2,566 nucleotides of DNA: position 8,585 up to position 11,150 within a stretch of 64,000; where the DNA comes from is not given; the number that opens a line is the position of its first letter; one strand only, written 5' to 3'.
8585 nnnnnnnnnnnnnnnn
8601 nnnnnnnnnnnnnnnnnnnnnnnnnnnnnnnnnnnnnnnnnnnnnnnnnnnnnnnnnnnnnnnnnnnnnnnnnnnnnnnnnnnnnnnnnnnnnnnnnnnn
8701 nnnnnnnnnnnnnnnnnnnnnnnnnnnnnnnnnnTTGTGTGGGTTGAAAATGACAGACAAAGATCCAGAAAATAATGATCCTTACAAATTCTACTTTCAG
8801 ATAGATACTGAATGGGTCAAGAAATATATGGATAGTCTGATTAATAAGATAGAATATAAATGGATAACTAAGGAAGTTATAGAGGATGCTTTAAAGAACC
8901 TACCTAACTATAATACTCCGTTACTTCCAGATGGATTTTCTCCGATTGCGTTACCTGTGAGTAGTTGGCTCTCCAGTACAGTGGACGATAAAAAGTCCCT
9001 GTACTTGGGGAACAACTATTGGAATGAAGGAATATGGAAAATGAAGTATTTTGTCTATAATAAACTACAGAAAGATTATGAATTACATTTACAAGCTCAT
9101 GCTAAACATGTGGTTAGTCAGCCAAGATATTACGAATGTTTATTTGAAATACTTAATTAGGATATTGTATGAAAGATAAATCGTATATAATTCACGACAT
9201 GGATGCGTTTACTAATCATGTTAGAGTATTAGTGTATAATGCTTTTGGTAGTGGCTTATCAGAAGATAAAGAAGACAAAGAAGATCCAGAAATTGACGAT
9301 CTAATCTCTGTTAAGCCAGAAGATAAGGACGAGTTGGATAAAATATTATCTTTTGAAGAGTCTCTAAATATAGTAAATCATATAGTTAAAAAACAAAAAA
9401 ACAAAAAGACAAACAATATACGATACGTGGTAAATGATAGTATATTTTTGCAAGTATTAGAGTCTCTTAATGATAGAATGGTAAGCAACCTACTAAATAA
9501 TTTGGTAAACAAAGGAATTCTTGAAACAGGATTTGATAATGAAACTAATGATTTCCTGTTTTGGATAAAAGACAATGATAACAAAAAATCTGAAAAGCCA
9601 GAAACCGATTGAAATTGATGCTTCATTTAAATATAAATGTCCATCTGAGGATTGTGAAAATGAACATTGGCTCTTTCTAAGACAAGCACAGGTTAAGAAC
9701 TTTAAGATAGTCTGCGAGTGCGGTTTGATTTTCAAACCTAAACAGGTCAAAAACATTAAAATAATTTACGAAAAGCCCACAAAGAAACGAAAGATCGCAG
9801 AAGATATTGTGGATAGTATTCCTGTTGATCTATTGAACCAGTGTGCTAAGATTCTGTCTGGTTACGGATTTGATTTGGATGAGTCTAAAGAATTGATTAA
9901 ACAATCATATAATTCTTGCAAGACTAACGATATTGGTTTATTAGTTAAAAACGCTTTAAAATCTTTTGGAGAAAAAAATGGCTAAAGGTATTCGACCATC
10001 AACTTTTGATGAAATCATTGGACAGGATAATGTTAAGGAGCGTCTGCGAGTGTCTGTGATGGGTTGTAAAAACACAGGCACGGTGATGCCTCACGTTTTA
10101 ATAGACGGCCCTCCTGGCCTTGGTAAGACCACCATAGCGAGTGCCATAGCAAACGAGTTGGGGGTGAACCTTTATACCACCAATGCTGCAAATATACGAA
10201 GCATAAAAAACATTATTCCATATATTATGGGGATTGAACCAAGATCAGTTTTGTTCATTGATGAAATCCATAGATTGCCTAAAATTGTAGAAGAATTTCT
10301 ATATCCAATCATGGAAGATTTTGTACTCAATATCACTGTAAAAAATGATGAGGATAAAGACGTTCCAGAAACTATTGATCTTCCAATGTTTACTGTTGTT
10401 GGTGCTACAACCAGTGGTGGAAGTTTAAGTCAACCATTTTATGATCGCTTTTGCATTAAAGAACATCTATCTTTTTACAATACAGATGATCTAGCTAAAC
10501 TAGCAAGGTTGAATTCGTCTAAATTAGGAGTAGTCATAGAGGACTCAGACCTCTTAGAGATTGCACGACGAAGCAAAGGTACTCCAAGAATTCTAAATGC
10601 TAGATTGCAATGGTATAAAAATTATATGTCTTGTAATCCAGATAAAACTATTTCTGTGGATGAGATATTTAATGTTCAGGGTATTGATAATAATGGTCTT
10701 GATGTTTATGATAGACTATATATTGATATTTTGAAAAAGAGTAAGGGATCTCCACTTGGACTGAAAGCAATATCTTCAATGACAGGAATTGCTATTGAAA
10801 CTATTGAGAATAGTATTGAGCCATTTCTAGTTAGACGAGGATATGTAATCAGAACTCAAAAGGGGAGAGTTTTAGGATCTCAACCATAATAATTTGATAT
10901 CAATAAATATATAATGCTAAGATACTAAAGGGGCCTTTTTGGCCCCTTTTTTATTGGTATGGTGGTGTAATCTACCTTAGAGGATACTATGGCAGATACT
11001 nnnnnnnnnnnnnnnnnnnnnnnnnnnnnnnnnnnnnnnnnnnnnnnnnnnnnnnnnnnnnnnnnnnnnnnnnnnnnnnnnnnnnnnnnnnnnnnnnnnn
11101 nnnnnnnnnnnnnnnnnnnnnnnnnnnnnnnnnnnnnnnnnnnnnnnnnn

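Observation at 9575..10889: RuvB paired with a chimeric adaptor: Zn ribbon fused to a RuvA domain III-like module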

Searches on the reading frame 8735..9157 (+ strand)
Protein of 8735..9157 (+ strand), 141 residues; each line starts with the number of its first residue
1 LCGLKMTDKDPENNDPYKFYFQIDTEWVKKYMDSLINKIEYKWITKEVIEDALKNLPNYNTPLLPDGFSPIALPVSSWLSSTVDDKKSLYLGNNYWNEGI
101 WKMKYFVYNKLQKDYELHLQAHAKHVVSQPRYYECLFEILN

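Call 4: search_protein_families(library=pfam, proteins=[window:8735-9157:+], max_evalue=0.1)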
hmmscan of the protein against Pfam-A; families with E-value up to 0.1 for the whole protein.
window:8735-9157:+ (141 aa): 0 families

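Call 5: search_protein_families(library=phrogs, proteins=[window:8735-9157:+], max_evalue=0.01)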
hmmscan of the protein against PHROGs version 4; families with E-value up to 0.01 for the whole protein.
window:8735-9157:+ (141 aa): 1 family
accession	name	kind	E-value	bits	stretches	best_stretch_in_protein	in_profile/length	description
phrog_9725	-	unknown function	0.0052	18.3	0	4-54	1-51/97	-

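Call 83: search_protein_families(library=ncbifam, proteins=[window:8735-9157:+], max_evalue=0.01)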
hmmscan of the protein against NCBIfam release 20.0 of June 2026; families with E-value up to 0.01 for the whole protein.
window:8735-9157:+ (141 aa): 0 families

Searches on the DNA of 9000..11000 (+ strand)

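Call 7: search_dna_similar(query=window:9000-11000:+, collection=phages, mode=distant, max_rows=20)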
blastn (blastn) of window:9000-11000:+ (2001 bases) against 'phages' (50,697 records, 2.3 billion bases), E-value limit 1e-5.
No match.

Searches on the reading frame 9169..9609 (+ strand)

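Call 4: search_protein_families(library=pfam, proteins=[window:9169-9609:+], max_evalue=0.1)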
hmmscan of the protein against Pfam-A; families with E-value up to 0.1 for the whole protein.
window:9169-9609:+ (147 aa): 1 family
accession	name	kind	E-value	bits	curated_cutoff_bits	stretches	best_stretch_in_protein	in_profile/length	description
PF18662.7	HTH_56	-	0.049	14.1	26.2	0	73-138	35-98/111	Cch helix turn helix domain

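Call 5: search_protein_families(library=phrogs, proteins=[window:9169-9609:+], max_evalue=0.01)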
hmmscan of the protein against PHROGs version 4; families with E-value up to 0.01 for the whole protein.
window:9169-9609:+ (147 aa): 0 families

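Call 83: search_protein_families(library=ncbifam, proteins=[window:9169-9609:+], max_evalue=0.01)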
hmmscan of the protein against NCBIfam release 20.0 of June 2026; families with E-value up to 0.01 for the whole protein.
window:9169-9609:+ (147 aa): 1 family
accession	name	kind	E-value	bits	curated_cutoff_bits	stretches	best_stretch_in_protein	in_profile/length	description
NF045948.1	ProImpepThrmp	equivalog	0.0048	16.4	500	1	5-46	40-81/291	proline iminopeptidase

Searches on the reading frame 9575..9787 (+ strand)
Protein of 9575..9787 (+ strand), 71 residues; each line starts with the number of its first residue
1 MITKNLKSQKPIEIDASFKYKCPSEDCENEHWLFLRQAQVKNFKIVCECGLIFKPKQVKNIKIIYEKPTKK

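Call 40: predict_structure(alignment_id=A3)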
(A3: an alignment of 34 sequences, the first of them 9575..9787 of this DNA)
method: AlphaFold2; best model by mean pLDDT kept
length: 71 residues; sequences in the alignment: 34
mean_pLDDT: 86.4   pTM: 0.58
mean pLDDT of the five models: 86.4, 83.6, 82.8, 73.7, 71.6
residues with pLDDT >= 90: 37; 70-90: 29; 50-70: 4; < 50: 1
segments of 3 or more residues with pLDDT < 50: none
pLDDT, mean of each block of 10 residues (from residue 1): 71 90 91 92 92 91 81 56
secondary structure, 60 per line:
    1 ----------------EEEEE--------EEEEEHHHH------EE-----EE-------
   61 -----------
elements in order: E17-21 E30-34 H35-38

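Call 45: fold_search(model_id=the predicted structure, library=pdb)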
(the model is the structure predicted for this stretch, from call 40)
No match with E <= 0.001 here; weaker rows may still be real.
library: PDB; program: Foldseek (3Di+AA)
matches with E <= 10: 63; with E <= 0.001: 0
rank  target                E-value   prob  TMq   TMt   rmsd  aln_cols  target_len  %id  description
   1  4v4n_BW               7.6e-01  0.33  0.38  0.41   8.2        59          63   24  Structure of the Methanococcus jannaschii ribosome-SecYEBeta channel complex (released 2014-07-09)
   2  7zhg_W                1.2e+00  0.23  0.35  0.39   3.9        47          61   23  High-resolution cryo-EM structure of Pyrococcus abyssi 30S ribosomal subunit bound to mRNA and initiator tRNA anticodo (released 2022-06-29)
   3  9fhl_W                1.4e+00  0.23  0.37  0.40   8.1        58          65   22  High-resolution cryo-EM structure of Saccharolobus solfataricus 30S ribosomal subunit bound to mRNA and initiator tRNA (released 2025-01-15)
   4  9znf_BX               1.5e+00  0.23  0.35  0.40   4.0        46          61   33  Cryo-EM structure of the Methanosarcina acetivorans 70S ribosome in complex with SriA and SriB (released 2026-01-28)
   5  9e71_BY               2.1e+00  0.20  0.36  0.39   7.5        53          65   23  Cryo-EM structure of the Pyrobaculum calidifontis 70S ribosome (released 2024-11-20)
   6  9bct_P                2.2e+00  0.08  0.28  0.37   9.0        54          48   22  Cryo-EM structure of Thermococcus kodakarensis FttA-dependent transcription pre-termination complex containing 44 nt R (released 2024-07-31)
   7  2e2z_MODEL_1_A        2.4e+00  0.13  0.37  0.29   7.5        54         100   15  Solution NMR structure of yeast Tim15, co-chaperone of mitochondrial Hsp70 (released 2007-10-09)
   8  6skf_Ax               2.5e+00  0.12  0.33  0.37   3.9        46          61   26  Cryo-EM Structure of T. kodakarensis 70S ribosome (released 2020-07-29)
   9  1qxf_MODEL_1_A        2.7e+00  0.16  0.35  0.41   2.9        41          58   29  SOLUTION STRUCTURE OF 30S RIBOSOMAL PROTEIN S27E FROM ARCHAEOGLOBUS FULGIDUS: GR2, A NESG TARGET PROTEIN (released 2003-09-16)
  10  4bts_A6               2.9e+00  0.20  0.39  0.35   2.7        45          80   27  THE CRYSTAL STRUCTURE OF THE EUKARYOTIC 40S RIBOSOMAL SUBUNIT IN COMPLEX WITH EIF1 AND EIF1A (released 2013-07-17)
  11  8rg0_H                2.9e+00  0.14  0.35  0.35   3.4        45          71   24  Structure of human eIF3 core from closed 48S translation initiation complex (released 2024-08-14)
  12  6tmf_Y                3.1e+00  0.12  0.33  0.37   3.3        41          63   27  Structure of an archaeal ABCE1-bound ribosomal post-splitting complex (released 2020-02-12)
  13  9o17_AZ               3.1e+00  0.23  0.43  0.58   6.1        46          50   22  Cryo-EM structure of Methanosarcina acetivorans 70S ribosome (released 2025-09-24)
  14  9fny_AY               3.5e+00  0.10  0.34  0.38   4.3        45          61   29  PF30S-PF30S dimer mediated by aRDF from P. furiosus (Structure I) (released 2025-01-15)
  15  8ovc_a                4.0e+00  0.05  0.18  0.10   6.6        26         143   19  Respiratory supercomplex (III2-IV2) from Mycobacterium smegmatis (released 2024-07-17)
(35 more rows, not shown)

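Call 68: search_protein_families(library=pfam, alignment_id=A3, max_evalue=1)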
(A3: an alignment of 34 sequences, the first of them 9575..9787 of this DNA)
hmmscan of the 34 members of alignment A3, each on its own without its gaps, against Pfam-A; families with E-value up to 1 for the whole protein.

A. member 1, window:9575-9787:+ (71 aa): 0 families

B. families by the number of members that match (of 34 scanned): 38 families (the first 25 are shown)
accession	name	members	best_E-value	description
PF25542.1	zf-CCCH_12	9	0.0092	CCCH zinc finger domain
PF01485.27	IBR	6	0.011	IBR domain, a half RING-finger domain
PF17283.8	Zn_ribbon_SprT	5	0.0047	SprT-like zinc ribbon domain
PF22992.2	C2CH-4th_BIRD-IDD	4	0.073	BIRD-IDD transcription factor, fourth C2HC zinc finger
PF01780.25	Ribosomal_L37ae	3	0.0023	Ribosomal L37ae protein family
PF08271.17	Zn_Ribbon_TF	2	0.0089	TFIIB zinc-binding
PF05207.18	Zn_ribbon_CSL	2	0.011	CSL zinc finger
PF04438.22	zf-HIT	2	0.014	HIT zinc finger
PF09082.15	DUF1922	2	0.031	Domain of unknown function (DUF1922)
PF04641.18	Rtf2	2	0.11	Rtf2 RING-finger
PF10058.14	Zn_ribbon_10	1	0.005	ER junction formation factor lunapark, zinc ribbon finger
PF05304.18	DUF728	1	0.0069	Protein of unknown function (DUF728)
PF13717.11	Zn_ribbon_4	1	0.0091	zinc-ribbon domain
PF08792.16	A2L_zn_ribbon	1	0.0096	A2L zinc ribbon domain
PF23499.1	YnfU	1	0.01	YnfU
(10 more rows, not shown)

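Call 69: search_solved_structures(query=A3, max_evalue=10, show_alignments=2)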
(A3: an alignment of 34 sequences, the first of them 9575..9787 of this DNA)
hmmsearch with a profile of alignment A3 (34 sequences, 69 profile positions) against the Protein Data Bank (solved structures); distinct sequences matched with E-value up to 10: 0.
